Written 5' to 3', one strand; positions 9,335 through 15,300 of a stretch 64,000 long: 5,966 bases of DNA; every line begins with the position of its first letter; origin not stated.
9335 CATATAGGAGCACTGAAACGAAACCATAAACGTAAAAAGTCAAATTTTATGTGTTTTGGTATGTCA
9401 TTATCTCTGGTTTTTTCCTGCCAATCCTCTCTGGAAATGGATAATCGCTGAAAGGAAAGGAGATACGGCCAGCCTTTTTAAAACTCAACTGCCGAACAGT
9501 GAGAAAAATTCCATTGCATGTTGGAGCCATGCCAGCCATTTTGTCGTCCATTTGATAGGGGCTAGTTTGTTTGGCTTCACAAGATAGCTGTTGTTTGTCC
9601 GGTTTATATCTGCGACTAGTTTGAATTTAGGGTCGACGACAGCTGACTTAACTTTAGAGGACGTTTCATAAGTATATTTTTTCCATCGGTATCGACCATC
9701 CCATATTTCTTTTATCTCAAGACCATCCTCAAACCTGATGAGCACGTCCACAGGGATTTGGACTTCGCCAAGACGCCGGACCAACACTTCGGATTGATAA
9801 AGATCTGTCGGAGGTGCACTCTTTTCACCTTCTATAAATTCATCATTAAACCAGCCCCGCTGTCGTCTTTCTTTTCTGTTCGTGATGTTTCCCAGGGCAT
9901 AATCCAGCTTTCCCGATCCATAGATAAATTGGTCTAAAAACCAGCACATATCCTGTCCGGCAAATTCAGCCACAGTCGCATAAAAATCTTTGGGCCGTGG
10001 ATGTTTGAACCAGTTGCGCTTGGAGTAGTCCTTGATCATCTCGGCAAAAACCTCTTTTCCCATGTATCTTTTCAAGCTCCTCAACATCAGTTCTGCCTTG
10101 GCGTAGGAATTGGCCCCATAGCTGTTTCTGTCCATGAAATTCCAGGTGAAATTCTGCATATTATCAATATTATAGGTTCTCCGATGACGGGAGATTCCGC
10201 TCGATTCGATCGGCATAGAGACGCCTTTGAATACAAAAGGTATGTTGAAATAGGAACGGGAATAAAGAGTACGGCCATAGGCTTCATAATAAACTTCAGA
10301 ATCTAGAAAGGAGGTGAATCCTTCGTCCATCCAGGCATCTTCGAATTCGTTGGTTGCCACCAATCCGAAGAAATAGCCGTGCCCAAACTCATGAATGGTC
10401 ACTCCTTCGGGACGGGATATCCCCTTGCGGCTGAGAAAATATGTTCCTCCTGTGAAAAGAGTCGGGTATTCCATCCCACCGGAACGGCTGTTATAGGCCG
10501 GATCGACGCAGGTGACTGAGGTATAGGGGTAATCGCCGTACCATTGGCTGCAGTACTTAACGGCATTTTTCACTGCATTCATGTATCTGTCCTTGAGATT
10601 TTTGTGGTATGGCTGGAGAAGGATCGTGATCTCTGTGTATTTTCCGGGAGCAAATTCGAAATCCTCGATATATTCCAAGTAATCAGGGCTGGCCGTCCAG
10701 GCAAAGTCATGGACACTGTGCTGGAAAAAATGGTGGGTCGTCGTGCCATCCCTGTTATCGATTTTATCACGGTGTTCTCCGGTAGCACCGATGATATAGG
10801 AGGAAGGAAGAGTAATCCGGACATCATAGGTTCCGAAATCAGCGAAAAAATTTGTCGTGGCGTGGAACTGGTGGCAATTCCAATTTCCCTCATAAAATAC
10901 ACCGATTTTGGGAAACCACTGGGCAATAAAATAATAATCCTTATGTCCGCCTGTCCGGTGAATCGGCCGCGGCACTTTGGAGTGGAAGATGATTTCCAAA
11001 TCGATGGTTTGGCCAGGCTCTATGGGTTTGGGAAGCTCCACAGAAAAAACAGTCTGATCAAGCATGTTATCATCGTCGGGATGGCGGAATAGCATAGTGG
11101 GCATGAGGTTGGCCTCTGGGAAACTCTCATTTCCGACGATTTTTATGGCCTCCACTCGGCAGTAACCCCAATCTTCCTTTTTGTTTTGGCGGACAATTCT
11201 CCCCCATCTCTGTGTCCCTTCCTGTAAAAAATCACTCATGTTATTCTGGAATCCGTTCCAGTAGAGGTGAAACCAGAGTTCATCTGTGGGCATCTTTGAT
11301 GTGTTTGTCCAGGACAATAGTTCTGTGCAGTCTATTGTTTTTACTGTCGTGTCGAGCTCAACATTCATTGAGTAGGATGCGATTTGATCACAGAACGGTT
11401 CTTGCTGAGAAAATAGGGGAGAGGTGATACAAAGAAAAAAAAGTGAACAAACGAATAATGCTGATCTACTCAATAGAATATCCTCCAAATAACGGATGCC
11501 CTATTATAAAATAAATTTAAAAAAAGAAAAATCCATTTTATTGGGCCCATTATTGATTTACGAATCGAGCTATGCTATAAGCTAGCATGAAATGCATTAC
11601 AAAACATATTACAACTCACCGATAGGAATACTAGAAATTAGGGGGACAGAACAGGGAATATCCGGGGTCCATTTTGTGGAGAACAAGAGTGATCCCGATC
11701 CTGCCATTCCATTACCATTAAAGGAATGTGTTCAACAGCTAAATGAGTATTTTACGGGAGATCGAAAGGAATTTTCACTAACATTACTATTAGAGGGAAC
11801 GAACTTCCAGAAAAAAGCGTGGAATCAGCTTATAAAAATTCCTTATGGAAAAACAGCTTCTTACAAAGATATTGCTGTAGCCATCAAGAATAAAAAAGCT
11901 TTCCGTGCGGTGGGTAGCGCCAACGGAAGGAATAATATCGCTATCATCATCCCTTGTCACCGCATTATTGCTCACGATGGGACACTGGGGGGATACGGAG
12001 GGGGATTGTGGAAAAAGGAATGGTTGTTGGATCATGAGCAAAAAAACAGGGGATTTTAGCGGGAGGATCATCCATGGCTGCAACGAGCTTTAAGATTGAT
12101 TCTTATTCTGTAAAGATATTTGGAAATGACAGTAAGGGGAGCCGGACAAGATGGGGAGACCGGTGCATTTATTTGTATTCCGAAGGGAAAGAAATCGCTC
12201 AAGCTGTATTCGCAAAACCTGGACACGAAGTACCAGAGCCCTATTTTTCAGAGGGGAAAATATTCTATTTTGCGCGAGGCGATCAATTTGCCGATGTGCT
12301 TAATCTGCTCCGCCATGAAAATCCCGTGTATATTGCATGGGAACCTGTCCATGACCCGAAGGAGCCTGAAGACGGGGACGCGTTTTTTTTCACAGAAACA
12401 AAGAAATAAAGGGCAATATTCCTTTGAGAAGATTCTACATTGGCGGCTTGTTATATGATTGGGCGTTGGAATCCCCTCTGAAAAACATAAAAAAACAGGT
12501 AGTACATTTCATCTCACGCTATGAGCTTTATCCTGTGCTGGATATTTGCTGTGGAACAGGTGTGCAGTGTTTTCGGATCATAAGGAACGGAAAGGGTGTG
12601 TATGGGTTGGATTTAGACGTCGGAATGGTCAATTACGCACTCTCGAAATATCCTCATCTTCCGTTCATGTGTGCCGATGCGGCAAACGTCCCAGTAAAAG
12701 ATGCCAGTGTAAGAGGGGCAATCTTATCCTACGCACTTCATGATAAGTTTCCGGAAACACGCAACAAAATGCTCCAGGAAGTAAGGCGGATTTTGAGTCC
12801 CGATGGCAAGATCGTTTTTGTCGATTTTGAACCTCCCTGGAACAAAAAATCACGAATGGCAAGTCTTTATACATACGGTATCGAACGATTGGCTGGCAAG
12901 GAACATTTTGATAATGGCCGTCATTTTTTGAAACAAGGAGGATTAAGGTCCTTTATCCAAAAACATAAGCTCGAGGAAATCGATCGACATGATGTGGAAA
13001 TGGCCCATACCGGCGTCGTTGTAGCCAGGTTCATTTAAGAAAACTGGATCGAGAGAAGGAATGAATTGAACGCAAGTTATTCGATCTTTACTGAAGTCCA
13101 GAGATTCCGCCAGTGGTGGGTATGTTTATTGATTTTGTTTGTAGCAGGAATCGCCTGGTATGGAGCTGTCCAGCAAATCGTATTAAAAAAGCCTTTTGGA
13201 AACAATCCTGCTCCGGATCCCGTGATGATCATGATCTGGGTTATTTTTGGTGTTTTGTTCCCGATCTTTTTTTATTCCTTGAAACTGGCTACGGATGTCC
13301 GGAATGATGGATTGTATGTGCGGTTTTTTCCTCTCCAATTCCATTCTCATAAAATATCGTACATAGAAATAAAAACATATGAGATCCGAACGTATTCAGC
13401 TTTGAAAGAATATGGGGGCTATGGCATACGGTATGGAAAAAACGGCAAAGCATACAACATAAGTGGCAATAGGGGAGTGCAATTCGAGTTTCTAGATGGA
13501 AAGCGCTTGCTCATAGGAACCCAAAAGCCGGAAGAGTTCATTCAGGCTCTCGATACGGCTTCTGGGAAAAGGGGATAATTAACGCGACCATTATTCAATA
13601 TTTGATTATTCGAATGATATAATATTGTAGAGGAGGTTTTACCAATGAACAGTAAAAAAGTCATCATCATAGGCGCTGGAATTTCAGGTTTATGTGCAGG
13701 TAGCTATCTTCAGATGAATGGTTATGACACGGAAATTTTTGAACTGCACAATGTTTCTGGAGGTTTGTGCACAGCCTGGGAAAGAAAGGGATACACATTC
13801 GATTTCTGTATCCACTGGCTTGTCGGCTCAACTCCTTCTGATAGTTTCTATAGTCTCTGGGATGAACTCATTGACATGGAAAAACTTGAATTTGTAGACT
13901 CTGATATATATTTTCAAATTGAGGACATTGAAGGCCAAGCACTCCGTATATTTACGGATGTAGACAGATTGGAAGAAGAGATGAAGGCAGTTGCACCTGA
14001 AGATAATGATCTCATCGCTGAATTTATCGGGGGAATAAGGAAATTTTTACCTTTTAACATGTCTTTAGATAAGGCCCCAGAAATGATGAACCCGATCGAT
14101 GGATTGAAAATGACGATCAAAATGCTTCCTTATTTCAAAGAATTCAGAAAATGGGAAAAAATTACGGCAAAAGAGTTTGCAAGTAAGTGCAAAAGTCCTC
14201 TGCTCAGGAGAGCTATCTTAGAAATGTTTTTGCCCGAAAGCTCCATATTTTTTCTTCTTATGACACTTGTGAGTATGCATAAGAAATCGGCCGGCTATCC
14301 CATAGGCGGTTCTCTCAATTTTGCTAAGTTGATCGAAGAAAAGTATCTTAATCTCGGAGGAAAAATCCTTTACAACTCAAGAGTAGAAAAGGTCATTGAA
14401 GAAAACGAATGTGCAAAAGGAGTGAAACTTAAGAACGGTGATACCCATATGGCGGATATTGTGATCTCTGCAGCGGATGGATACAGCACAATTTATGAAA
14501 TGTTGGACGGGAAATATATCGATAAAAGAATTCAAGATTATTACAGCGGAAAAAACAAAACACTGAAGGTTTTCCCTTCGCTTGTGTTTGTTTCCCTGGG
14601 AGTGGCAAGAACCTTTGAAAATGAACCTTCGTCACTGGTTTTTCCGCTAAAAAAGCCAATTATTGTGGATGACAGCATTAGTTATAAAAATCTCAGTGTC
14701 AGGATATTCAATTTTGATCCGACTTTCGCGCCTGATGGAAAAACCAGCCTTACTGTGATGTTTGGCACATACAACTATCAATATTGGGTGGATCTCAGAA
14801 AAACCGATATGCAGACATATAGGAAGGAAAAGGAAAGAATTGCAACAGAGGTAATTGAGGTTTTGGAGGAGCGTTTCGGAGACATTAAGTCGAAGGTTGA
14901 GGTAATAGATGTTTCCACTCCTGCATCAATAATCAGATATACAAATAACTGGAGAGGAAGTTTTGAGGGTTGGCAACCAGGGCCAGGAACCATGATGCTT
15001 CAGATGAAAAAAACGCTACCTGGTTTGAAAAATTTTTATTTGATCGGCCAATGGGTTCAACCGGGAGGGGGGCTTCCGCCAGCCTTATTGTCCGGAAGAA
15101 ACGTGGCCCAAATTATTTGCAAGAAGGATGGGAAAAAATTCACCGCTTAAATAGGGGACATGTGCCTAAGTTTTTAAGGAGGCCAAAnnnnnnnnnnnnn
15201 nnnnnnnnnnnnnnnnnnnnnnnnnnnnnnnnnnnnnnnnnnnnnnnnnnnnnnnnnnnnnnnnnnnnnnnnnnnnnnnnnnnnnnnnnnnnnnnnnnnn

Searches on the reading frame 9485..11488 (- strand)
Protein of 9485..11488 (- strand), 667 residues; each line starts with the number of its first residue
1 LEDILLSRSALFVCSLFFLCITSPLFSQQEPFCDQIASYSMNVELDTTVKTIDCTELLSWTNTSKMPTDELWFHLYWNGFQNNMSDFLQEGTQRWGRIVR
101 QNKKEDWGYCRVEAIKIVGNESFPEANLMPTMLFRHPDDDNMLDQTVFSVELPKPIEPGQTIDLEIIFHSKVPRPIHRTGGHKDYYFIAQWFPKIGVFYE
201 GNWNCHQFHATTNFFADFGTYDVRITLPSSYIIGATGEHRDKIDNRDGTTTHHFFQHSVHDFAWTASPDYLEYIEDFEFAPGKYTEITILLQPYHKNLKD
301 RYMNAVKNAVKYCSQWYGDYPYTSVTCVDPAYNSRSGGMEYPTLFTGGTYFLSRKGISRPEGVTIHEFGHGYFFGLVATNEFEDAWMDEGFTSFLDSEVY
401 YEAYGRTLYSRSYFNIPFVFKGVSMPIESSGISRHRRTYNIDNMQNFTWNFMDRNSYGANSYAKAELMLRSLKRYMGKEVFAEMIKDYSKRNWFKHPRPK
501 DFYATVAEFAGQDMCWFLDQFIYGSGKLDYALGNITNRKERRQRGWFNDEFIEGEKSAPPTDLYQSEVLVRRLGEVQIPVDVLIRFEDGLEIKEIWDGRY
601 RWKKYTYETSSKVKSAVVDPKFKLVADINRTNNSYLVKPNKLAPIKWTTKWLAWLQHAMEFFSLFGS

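Call 90: search_protein_families(library=pfam, proteins=[window:9485-11488:-], max_evalue=0.00001)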
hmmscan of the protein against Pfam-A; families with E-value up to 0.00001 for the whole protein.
window:9485-11488:- (667 aa): 1 family
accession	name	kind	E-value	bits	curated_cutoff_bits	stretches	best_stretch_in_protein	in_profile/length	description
PF01433.26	Peptidase_M1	-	7.2e-18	65.4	27.7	1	303-521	3-218/218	Peptidase family M1 domain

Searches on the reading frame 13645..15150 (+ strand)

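Call 90: search_protein_families(library=pfam, proteins=[window:13645-15150:+], max_evalue=0.00001)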
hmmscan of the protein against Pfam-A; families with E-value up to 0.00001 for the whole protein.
window:13645-15150:+ (501 aa): 3 families
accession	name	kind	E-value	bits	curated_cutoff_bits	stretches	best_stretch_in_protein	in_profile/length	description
PF01593.30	Amino_oxidase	-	4.4e-24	86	19.8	1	13-491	1-442/443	Flavin containing amine oxidoreductase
PF13450.12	NAD_binding_8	-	5e-15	56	21.9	1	8-75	1-68/68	NAD(P)-binding Rossmann-like domain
PF01266.30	DAO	-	4.9e-08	33.3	27.9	0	227-292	152-217/353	FAD dependent oxidoreductase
